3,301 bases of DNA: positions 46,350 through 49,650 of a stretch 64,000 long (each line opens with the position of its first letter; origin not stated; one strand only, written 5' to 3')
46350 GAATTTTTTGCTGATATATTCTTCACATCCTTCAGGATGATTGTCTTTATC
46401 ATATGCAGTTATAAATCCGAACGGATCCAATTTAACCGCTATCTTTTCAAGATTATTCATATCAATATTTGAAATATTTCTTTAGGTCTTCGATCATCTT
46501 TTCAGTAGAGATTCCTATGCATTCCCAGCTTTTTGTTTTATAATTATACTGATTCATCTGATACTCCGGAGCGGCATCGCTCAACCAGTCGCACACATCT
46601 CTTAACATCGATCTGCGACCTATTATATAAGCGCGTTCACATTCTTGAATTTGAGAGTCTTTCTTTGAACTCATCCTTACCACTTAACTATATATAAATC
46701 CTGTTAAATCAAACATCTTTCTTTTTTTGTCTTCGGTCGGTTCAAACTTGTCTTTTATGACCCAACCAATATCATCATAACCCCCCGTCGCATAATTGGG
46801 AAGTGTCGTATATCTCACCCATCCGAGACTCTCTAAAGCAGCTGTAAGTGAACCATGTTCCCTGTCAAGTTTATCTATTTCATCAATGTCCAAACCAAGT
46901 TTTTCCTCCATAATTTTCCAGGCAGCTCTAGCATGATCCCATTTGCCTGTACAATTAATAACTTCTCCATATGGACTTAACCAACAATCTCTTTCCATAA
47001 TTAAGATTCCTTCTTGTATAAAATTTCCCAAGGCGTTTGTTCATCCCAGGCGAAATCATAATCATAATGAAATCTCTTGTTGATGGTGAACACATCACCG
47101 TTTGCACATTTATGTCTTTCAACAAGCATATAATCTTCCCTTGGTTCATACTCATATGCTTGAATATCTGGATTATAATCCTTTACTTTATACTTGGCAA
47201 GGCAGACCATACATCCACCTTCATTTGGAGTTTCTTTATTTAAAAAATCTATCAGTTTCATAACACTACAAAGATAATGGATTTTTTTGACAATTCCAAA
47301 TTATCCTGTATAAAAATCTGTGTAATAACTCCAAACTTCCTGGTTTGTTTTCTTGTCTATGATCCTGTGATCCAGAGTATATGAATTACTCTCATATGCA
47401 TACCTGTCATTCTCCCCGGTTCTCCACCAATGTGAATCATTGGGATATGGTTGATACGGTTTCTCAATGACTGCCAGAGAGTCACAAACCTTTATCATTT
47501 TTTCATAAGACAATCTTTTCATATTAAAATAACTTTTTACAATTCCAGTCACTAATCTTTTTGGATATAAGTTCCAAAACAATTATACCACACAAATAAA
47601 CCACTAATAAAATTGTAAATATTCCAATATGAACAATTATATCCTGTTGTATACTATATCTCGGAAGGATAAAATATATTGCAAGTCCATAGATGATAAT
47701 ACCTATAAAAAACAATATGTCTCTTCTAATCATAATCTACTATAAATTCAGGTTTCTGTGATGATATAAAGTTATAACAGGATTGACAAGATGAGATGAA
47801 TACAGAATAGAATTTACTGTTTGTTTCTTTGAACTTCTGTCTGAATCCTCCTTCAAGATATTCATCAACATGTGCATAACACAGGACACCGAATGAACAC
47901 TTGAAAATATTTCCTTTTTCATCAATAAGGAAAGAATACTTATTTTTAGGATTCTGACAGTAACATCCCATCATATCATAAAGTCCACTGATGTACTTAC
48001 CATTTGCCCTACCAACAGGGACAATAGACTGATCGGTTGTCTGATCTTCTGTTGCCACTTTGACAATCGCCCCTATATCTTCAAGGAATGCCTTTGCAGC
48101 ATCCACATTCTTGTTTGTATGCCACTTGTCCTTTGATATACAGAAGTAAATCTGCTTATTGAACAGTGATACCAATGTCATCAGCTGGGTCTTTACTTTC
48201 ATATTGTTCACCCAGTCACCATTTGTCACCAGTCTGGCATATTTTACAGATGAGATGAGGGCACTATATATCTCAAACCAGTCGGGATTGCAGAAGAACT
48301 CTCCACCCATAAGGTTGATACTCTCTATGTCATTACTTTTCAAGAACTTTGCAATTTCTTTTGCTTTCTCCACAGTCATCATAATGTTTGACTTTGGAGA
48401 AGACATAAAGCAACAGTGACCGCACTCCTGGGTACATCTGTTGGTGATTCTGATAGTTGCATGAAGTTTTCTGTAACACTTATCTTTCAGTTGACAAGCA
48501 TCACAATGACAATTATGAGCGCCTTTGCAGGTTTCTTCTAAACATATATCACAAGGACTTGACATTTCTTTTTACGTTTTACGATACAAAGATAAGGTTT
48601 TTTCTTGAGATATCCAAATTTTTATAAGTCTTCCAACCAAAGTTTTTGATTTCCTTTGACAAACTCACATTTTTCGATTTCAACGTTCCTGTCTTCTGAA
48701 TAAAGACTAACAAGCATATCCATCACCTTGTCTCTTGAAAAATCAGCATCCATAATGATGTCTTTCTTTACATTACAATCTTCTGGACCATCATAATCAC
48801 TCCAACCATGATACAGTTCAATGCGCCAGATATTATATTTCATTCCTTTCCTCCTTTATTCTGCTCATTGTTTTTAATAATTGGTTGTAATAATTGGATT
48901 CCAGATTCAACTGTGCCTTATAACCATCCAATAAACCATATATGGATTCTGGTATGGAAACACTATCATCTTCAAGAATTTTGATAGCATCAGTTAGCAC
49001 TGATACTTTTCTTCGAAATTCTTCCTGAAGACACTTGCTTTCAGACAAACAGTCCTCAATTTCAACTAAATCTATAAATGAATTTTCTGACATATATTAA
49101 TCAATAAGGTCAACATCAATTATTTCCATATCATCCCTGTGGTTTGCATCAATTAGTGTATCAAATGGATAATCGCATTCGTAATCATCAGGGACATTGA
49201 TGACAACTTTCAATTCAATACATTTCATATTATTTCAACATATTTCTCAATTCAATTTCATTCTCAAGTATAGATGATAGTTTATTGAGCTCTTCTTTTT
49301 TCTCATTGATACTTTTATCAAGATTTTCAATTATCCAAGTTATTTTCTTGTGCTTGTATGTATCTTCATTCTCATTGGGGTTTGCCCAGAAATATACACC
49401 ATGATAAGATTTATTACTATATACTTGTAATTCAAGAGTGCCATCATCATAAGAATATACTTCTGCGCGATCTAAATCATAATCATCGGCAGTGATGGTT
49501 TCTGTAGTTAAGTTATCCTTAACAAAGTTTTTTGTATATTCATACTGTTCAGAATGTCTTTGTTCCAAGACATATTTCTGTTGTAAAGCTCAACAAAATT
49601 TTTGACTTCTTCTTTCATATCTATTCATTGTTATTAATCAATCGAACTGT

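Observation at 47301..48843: Second, diverged copy of the same radical SAM/twitch enzyme about 9 kb away, with its own promoter element and a 2-TM partner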

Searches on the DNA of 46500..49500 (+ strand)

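Call 5: search_dna_similar(query=window:46500-49500:+, collection=phages, mode=near, max_rows=25)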
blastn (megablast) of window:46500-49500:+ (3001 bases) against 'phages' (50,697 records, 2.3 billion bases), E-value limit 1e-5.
No match.

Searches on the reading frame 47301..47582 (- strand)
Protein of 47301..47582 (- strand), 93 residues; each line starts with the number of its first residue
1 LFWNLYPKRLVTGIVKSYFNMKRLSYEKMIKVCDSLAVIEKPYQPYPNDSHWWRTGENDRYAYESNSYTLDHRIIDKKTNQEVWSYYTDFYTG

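Call 4: search_protein_families(library=pfam, proteins=[window:47301-47582:-], max_evalue=1)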
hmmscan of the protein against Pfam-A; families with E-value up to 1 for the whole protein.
window:47301-47582:- (93 aa): 1 family
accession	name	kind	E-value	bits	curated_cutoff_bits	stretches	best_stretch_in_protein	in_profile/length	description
PF13590.11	DUF4136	-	0.0019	19.1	32.8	1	32-85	74-121/152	Domain of unknown function (DUF4136)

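Call 6: search_protein_families(library=phrogs, proteins=[window:47301-47582:-], max_evalue=0.01)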
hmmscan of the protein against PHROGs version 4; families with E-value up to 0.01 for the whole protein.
window:47301-47582:- (93 aa): 0 families

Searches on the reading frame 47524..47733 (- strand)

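Call 4: search_protein_families(library=pfam, proteins=[window:47524-47733:-], max_evalue=1)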
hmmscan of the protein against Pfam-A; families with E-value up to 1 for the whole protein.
window:47524-47733:- (69 aa): 3 families
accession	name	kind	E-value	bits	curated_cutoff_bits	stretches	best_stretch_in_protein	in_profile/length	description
PF01284.28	MARVEL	-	0.014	15.9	32.8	1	8-52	14-61/135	Membrane-associating domain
PF12698.13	ABC2_membrane_3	-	0.018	14.6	31.6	1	6-63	245-302/347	ABC-2 family transporter protein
PF23143.1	2TM_P5A-ATPase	-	0.65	10.5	27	1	4-49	7-54/70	P5A-ATPase, transmembrane helical hairpin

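Call 6: search_protein_families(library=phrogs, proteins=[window:47524-47733:-], max_evalue=0.01)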
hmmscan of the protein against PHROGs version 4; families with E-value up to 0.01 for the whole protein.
window:47524-47733:- (69 aa): 0 families
